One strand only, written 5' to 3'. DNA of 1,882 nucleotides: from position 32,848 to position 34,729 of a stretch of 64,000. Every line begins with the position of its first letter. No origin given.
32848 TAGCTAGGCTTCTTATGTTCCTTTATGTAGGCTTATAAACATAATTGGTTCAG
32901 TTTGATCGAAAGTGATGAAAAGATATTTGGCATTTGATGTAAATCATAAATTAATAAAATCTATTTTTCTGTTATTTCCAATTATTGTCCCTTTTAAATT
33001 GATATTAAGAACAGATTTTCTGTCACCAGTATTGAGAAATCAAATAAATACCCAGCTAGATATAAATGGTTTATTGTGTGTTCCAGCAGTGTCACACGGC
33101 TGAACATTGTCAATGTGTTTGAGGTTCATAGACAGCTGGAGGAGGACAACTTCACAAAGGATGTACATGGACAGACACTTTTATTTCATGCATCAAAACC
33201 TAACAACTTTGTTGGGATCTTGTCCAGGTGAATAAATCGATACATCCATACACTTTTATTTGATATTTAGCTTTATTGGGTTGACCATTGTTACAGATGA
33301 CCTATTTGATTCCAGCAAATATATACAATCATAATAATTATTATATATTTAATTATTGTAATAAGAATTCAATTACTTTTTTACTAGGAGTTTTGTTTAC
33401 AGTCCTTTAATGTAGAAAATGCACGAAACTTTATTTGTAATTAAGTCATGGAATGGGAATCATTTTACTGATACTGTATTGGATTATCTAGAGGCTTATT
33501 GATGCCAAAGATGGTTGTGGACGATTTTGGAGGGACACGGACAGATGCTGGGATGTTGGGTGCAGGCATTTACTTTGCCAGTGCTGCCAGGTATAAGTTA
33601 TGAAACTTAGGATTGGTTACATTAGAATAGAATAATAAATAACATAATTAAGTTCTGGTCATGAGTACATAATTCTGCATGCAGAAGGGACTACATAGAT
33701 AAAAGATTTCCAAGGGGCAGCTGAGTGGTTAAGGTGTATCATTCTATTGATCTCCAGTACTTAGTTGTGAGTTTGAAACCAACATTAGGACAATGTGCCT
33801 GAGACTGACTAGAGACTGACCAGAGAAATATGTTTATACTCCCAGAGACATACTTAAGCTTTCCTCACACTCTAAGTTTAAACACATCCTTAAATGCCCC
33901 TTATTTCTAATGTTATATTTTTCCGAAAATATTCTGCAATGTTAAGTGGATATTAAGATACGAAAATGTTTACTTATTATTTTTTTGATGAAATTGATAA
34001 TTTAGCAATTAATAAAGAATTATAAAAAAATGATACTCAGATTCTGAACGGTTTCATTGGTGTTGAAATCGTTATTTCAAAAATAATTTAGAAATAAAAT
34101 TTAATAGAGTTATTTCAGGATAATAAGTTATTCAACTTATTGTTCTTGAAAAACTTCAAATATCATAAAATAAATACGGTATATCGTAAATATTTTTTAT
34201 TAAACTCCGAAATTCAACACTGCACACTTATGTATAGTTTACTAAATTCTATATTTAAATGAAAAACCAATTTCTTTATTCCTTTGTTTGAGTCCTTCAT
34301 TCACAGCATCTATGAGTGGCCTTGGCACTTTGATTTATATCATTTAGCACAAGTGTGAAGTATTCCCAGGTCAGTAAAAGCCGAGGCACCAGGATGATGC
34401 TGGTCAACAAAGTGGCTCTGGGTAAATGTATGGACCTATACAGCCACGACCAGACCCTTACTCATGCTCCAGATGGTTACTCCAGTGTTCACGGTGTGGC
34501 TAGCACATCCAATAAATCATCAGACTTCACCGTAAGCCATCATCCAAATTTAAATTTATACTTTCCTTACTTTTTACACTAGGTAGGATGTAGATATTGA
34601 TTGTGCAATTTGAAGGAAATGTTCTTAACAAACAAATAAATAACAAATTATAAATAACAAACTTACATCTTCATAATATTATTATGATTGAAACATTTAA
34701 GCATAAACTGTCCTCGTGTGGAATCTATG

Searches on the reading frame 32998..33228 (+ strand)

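Call 47: search_protein_families(library=pfam, proteins=[window:32998-33228:+], max_evalue=0.01)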
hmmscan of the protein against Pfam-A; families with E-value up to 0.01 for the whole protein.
seq(77 aa): 1 family
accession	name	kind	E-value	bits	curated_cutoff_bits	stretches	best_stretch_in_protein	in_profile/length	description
PF00644.27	PARP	-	1.6e-06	28.2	26.7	1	33-76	21-66/199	Poly(ADP-ribose) polymerase catalytic domain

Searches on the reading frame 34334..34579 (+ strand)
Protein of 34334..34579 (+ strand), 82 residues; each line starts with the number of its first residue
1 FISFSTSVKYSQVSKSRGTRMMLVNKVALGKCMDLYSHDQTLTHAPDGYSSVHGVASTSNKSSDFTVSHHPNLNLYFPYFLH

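Call 47: search_protein_families(library=pfam, proteins=[window:34334-34579:+], max_evalue=0.01)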
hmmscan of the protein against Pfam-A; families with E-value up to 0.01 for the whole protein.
seq(82 aa): 1 family
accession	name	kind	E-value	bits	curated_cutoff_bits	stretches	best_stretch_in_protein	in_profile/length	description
PF00644.27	PARP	-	5.7e-11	42.7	26.7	1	4-66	93-154/199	Poly(ADP-ribose) polymerase catalytic domain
